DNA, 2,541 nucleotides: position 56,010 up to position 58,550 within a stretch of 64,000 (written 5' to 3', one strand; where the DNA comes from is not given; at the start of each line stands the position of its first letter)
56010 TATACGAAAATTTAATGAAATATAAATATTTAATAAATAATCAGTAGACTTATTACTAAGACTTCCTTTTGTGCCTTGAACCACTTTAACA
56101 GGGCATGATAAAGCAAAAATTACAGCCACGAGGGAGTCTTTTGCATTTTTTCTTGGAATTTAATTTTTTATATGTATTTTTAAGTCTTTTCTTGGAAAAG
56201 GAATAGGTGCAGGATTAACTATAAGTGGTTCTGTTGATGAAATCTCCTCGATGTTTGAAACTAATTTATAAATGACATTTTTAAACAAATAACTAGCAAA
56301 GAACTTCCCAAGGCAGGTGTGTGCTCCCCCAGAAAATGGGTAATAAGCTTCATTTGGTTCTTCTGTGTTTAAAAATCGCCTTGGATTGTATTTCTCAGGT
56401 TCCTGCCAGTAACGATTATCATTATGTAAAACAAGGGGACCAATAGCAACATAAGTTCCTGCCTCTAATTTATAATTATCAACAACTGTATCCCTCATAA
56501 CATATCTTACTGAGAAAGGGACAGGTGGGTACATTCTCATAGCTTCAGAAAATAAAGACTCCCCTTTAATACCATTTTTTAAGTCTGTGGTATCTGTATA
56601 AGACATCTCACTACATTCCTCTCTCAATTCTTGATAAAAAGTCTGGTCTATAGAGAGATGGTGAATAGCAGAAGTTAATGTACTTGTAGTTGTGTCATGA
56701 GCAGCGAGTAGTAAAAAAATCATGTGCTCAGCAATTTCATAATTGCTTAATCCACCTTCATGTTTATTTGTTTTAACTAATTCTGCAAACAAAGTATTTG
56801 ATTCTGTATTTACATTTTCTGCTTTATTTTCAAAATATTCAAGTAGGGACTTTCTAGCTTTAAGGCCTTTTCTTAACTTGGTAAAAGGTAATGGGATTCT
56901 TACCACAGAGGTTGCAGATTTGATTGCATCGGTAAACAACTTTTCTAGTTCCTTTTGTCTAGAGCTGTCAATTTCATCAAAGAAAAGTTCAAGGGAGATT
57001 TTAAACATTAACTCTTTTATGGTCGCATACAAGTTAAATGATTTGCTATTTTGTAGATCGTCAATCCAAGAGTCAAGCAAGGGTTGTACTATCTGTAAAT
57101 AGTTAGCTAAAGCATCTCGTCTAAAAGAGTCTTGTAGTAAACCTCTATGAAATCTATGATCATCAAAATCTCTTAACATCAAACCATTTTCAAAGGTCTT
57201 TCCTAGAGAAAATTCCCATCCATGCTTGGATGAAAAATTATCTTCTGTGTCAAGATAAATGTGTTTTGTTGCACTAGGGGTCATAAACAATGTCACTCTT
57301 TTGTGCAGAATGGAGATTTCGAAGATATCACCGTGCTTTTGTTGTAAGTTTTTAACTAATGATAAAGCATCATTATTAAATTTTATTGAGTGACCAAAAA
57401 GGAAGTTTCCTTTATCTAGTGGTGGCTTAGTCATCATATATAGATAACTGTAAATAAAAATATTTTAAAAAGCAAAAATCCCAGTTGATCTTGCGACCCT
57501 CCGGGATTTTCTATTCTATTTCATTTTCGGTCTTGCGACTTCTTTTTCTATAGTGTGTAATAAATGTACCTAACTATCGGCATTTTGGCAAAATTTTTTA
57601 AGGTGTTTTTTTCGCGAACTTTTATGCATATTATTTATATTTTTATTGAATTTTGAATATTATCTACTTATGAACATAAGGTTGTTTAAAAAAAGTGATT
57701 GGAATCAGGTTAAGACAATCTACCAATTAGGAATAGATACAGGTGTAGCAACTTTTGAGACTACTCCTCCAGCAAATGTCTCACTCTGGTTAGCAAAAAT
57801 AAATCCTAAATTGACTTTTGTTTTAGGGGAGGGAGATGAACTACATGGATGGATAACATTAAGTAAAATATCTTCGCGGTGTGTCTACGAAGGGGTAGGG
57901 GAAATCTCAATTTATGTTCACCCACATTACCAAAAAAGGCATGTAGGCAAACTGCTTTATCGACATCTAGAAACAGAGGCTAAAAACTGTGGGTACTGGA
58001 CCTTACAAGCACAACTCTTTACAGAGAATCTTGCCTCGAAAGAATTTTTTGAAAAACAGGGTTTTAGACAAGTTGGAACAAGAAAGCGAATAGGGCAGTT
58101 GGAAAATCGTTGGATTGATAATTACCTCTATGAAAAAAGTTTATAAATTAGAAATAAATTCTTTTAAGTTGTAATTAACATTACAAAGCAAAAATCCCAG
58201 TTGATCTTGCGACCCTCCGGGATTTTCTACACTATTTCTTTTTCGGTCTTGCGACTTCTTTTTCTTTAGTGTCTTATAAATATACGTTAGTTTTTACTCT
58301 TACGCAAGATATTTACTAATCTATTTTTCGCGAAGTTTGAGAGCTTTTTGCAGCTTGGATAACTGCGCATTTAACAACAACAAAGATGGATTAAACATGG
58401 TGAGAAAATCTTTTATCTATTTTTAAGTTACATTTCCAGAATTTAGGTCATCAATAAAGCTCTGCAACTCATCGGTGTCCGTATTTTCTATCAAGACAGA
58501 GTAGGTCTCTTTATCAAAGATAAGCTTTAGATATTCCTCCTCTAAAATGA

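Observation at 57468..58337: GNAT acetyltransferase gene flanked by ~150-bp direct repeats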

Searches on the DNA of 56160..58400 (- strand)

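Call 37: search_rna_families(source=window, start=57400, end=58400, threshold=evalue, max_evalue=10)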
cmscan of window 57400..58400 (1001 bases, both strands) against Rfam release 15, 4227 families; matches with E-value up to 10: 5.
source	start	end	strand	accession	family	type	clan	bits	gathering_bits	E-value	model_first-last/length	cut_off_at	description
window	57428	57518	-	RF01586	snoR09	Gene; snRNA; snoRNA; CD-box;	-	20.4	50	5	1-84/84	no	small nucleolar RNA snoR09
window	58290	58315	+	RF00196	AMV_RNA1_SL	Cis-reg;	-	18.9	60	3.7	1-35/35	no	Alfalfa mosaic virus RNA 1 5' UTR stem-loop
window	58152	58258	-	RF01770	rimP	Cis-reg; leader;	-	18.6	47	3.3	1-102/102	no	Gammaprotebacteria rimP leader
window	57400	57502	+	RF00125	IS128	Gene; sRNA;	-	12.7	80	9.7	30-209/209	5'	IS128 RNA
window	58138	58229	-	RF02825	LPR17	Gene; sRNA;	-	10.9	98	8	1-257/257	no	Legionella RNA 17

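Call 56: search_with_rna_model(model_id=R1, sources=[L021, L022, L023, L024, L025, L028, L030, L031, L032, L033, L034, L035, L036, L037, L038, L039, L040, L041, L042, L043, L044, L045, L046, L047, L048, L049, L050, L051, L052, L053, L054, L055, L056, L057, L058, L059, L060, L061, L062, L063, L064, L065, L066, L067, L068, L069, L070, L071, L072, L073, L074, L075, L076, L077, L078, L079, L080, L081, L082, L083, L084, L085, L086, L087, L088, L089, L090, L091, L092, L093, L094, L095, L096, L097, L098, L099, L100, L101, L102, L103, L104, L105], max_evalue=0.01, make_alignment=true)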
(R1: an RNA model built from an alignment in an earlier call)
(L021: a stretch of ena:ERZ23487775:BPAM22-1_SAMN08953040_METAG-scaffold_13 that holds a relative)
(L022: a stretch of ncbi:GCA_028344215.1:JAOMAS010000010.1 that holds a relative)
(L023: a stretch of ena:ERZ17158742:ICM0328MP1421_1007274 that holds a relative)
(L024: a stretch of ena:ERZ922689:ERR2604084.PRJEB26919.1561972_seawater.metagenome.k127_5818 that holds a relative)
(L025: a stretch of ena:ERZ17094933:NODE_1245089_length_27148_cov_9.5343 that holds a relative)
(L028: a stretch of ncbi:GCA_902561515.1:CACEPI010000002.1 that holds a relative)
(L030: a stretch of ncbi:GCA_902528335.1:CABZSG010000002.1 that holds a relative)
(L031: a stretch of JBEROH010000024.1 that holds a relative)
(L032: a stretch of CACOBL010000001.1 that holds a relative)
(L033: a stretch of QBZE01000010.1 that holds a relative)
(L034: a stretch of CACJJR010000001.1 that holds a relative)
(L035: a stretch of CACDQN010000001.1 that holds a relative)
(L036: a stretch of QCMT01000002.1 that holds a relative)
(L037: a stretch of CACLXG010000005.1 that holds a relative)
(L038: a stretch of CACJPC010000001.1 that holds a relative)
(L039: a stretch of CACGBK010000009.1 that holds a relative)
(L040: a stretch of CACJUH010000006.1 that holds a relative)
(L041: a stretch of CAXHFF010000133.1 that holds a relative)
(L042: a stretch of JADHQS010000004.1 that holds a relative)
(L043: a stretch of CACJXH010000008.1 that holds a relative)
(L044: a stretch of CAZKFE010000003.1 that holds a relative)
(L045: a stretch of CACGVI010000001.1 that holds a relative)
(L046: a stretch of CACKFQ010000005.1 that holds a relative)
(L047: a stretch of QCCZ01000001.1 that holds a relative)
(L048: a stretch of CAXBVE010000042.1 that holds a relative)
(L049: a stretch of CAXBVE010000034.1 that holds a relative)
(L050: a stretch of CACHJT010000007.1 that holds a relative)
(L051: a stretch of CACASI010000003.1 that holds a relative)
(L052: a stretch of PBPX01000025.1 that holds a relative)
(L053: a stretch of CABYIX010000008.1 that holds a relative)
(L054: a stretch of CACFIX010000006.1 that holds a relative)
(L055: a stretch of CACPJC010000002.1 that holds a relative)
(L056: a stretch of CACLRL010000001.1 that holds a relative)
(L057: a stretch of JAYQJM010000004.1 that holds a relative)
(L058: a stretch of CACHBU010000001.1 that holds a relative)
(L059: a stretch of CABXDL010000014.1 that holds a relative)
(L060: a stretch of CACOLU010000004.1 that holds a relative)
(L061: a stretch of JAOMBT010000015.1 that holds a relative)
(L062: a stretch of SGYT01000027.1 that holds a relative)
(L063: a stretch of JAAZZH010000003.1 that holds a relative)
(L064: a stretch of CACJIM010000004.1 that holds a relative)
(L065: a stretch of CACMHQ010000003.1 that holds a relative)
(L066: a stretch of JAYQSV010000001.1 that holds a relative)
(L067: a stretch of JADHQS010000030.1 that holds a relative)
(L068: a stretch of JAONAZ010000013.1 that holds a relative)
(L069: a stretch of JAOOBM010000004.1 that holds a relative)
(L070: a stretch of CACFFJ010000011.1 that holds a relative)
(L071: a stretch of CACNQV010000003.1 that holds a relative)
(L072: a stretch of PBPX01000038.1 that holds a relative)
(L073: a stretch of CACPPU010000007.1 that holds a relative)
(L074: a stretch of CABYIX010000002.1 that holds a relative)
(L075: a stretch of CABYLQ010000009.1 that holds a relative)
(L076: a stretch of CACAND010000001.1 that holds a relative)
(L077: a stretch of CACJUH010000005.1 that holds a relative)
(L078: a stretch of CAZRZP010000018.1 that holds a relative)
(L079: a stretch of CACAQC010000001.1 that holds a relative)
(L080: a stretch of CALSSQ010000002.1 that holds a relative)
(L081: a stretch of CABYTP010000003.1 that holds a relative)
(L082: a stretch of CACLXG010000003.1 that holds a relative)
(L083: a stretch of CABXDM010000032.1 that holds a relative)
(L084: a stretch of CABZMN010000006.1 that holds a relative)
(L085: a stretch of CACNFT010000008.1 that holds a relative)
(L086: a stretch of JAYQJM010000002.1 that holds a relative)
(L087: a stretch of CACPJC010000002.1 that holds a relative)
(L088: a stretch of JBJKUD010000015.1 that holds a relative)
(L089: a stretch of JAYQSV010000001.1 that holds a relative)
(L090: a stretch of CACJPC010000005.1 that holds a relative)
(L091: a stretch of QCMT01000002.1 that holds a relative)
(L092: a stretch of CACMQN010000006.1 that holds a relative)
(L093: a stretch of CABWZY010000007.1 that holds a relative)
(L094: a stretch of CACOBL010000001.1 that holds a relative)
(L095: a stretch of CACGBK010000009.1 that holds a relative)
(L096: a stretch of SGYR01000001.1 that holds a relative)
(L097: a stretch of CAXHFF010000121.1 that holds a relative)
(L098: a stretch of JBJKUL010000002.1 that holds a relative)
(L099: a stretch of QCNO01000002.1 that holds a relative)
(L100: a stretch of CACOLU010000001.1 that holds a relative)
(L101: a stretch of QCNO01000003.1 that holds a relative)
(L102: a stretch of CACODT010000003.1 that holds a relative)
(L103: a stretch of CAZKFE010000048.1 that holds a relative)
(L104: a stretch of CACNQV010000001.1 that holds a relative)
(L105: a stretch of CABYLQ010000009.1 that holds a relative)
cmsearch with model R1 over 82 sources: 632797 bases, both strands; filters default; matches with E-value up to 0.01: 137.
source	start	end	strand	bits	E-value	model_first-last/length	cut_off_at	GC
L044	479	572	+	111.4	2.5e-19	1-94/94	no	0.35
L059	1991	2084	+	111.4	2.5e-19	1-94/94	no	0.35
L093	2929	3022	+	111.4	2.5e-19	1-94/94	no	0.35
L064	3247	3340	-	110.9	3.2e-19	1-94/94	no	0.36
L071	2628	2721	-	110.7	3.5e-19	1-94/94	no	0.33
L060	556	649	+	110.6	3.7e-19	1-94/94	no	0.35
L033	5685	5778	+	110.3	4.2e-19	1-94/94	no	0.35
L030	7345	7438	+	110.3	4.2e-19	1-94/94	no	0.37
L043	4999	5092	+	110.2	4.5e-19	1-94/94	no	0.37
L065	6357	6450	+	110.2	4.5e-19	1-94/94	no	0.37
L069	1134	1227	-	110.2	4.5e-19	1-94/94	no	0.37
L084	1508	1601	-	110.2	4.5e-19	1-94/94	no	0.37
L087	7103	7196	-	110.2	4.5e-19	1-94/94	no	0.37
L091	833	926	+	110.2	4.5e-19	1-94/94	no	0.37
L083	904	997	+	109.9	5.2e-19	1-94/94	no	0.37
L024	7350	7443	+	109.8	5.4e-19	1-94/94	no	0.38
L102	2570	2663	-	109.7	5.6e-19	1-94/94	no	0.33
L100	3871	3964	+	109.6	5.8e-19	1-94/94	no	0.34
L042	3008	3101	+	109.5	6.1e-19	1-94/94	no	0.35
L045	5710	5803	+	109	7.9e-19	1-94/94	no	0.37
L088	5903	5996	+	109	7.9e-19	1-94/94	no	0.37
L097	1714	1807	+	108.9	8.2e-19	1-94/94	no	0.38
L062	340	433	-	108.7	8.8e-19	1-94/94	no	0.36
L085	554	647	-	108.7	8.9e-19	1-94/94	no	0.38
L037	2023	2116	-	108.6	9.2e-19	1-94/94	no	0.38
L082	7357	7450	-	108.6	9.2e-19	1-94/94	no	0.38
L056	2252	2345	+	108.6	9.3e-19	1-94/94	no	0.39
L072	399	492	-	108.5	9.7e-19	1-94/94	no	0.35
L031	702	795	-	108.4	1e-18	1-94/94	no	0.36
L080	122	215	-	108.4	1e-18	1-94/94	no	0.38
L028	7344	7437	+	108.3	1.1e-18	1-94/94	no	0.37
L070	3286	3379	+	108.3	1.1e-18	1-94/94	no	0.37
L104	3996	4089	-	108.2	1.1e-18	1-94/94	no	0.36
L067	2563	2656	-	108.1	1.2e-18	1-94/94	no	0.35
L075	1147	1240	-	108.1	1.2e-18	1-94/94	no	0.37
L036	7361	7454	+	108.1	1.2e-18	1-94/94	no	0.35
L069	2606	2699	-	108.1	1.2e-18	1-94/94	no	0.35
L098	1400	1493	-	108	1.2e-18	1-94/94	no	0.33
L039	7462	7555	-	107.9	1.3e-18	1-94/94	no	0.38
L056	3720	3813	+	107.9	1.3e-18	1-94/94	no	0.38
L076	2886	2979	-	107.9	1.3e-18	1-94/94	no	0.38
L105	7679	7772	-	107.9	1.3e-18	1-94/94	no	0.38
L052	1292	1385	-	107.8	1.4e-18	1-94/94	no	0.37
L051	2045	2138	-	107.8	1.4e-18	1-94/94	no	0.38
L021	5878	5971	+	107.8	1.4e-18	1-94/94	no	0.37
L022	1275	1368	+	107.8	1.4e-18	1-94/94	no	0.37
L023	2152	2245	+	107.8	1.4e-18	1-94/94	no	0.37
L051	577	670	-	107.7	1.4e-18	1-94/94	no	0.39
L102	1097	1190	-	107.6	1.5e-18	1-94/94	no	0.35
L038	5527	5620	-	107.6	1.5e-18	1-94/94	no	0.37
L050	3496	3589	+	107.6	1.5e-18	1-94/94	no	0.37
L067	3520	3613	-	107.6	1.5e-18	1-94/94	no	0.37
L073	7226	7319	-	107.6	1.5e-18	1-94/94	no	0.37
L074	2331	2424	+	107.6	1.5e-18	1-94/94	no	0.34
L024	5878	5971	+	107.6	1.5e-18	1-94/94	no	0.36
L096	4650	4743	-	107.6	1.5e-18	1-94/94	no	0.36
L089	4142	4235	+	107.5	1.5e-18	1-94/94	no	0.38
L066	3265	3358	-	107.5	1.5e-18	1-94/94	no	0.38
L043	3531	3624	+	107.5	1.6e-18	1-94/94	no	0.35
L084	2976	3069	-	107.5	1.6e-18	1-94/94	no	0.35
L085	2022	2115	-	107.5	1.6e-18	1-94/94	no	0.35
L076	4354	4447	-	107.5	1.6e-18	1-94/94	no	0.39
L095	931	1024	-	107.5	1.6e-18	1-94/94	no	0.39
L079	1524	1617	+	107.3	1.7e-18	1-94/94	no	0.36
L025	5878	5971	+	107.3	1.7e-18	1-94/94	no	0.34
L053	4036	4129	-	107.1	1.9e-18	1-94/94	no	0.36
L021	4560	4653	+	106.8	2.2e-18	1-94/94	no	0.36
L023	934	1027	+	106.8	2.2e-18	1-94/94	no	0.36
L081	7613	7706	-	106.6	2.3e-18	1-94/94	no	0.35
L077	7737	7830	-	106.6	2.4e-18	1-94/94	no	0.37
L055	575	668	-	106.6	2.4e-18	1-94/94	no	0.34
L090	4281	4374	+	106.6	2.4e-18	1-94/94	no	0.39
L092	1258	1351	+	106.5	2.5e-18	1-94/94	no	0.31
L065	4885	4978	+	106.5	2.5e-18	1-94/94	no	0.34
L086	3745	3838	-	106.5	2.5e-18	1-94/94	no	0.38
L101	2100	2193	-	106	3.2e-18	1-94/94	no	0.35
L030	5877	5970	+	105.9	3.2e-18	1-94/94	no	0.37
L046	2654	2747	-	105.6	3.8e-18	1-94/94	no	0.38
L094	2795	2888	-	105.4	4.2e-18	1-94/94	no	0.37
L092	2726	2819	+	105.3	4.4e-18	1-94/94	no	0.34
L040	7141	7234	-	105.2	4.5e-18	1-94/94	no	0.37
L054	3823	3916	-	105.2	4.7e-18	1-94/94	no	0.38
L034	294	387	-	105.1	4.8e-18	1-94/94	no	0.38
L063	5167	5260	-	105.1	4.9e-18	1-94/94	no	0.38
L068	654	747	-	105.1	4.9e-18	1-94/94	no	0.38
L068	881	974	-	105.1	4.9e-18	1-94/94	no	0.38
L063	5848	5941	-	104.7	5.8e-18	1-94/94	no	0.37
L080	803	896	-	104.7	5.8e-18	1-94/94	no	0.37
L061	3906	3999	+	104.6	6.1e-18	1-94/94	no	0.36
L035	6773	6866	+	104.3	7.1e-18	1-94/94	no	0.37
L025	7350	7443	+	104.1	7.6e-18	1-94/94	no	0.37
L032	3918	4011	+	104.1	7.7e-18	1-94/94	no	0.35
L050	4164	4256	+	102.5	1.6e-17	1-94/94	no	0.38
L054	3640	3732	-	102.5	1.6e-17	1-94/94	no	0.35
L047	5804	5897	-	102.5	1.6e-17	1-94/94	no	0.38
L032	4102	4194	+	102.3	1.8e-17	1-94/94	no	0.37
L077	7554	7646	-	102.3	1.8e-17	1-94/94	no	0.37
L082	7142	7234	-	102.1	2e-17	1-94/94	no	0.34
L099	651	744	+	101.4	2.7e-17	1-94/94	no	0.37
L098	703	795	-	101.1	3e-17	1-94/94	no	0.38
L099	835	927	+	100.7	3.8e-17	1-94/94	no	0.37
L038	4849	4941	-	100.2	4.7e-17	1-94/94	no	0.38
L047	5621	5713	-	100.2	4.7e-17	1-94/94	no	0.38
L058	1892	1984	+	100.2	4.7e-17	1-94/94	no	0.38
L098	2389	2481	-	99.8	5.7e-17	1-94/94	no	0.38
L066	276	367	-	99.6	6.2e-17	1-94/94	no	0.34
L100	4075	4167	+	99.5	6.5e-17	1-94/94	no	0.35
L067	1896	1988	-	99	8.2e-17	1-94/94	no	0.34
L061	4098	4190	+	99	8.4e-17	1-94/94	no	0.38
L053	3844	3936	-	98.8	9.1e-17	1-94/94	no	0.39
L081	7421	7513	-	98.8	9.1e-17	1-94/94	no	0.39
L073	5256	5348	-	98.8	9.2e-17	1-94/94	no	0.35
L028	5879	5970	+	97.9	1.4e-16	1-94/94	no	0.34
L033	4219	4310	+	97.9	1.4e-16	1-94/94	no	0.34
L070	1818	1909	+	97.9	1.4e-16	1-94/94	no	0.34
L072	1867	1958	-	97.9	1.4e-16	1-94/94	no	0.34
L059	522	613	+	97.9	1.4e-16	1-94/94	no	0.34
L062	1810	1901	-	97.9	1.4e-16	1-94/94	no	0.34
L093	1460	1551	+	97.9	1.4e-16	1-94/94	no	0.34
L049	5921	6012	+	97.9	1.4e-16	1-92/94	3'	0.38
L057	532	624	+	97.7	1.5e-16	1-94/94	no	0.39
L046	2440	2532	-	97.2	2e-16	1-94/94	no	0.38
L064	3035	3127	-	96.3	2.9e-16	1-94/94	no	0.35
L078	1137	1228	-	96.3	3e-16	1-94/94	no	0.33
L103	954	1045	-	96.3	3e-16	1-94/94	no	0.33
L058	1709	1801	+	95.7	3.9e-16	1-94/94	no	0.34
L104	3783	3875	-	95.2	4.8e-16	1-94/94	no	0.34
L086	3079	3171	-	92.2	2e-15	1-94/94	no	0.37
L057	2317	2406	+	70.9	4.2e-11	1-94/94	no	0.39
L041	1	54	+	58.4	1.4e-08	41-94/94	5'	0.43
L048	1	46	+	54.4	9.5e-08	49-94/94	5'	0.46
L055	535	626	+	32.5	0.0025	1-94/94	no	0.26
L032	3960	4036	-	32.3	0.0029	1-94/94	no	0.31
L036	7403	7494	-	31.8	0.0036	1-94/94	no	0.27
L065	4927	5018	-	31.8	0.0036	1-94/94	no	0.27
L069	2566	2657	+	31.8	0.0036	1-94/94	no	0.27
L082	7117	7193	+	31.7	0.0038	1-94/94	no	0.34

Alignment A5: 137 matches aligned to the model, 102 columns, each read 5' to 3' on its own strand. Consensus structure (alignment columns), stored with it:
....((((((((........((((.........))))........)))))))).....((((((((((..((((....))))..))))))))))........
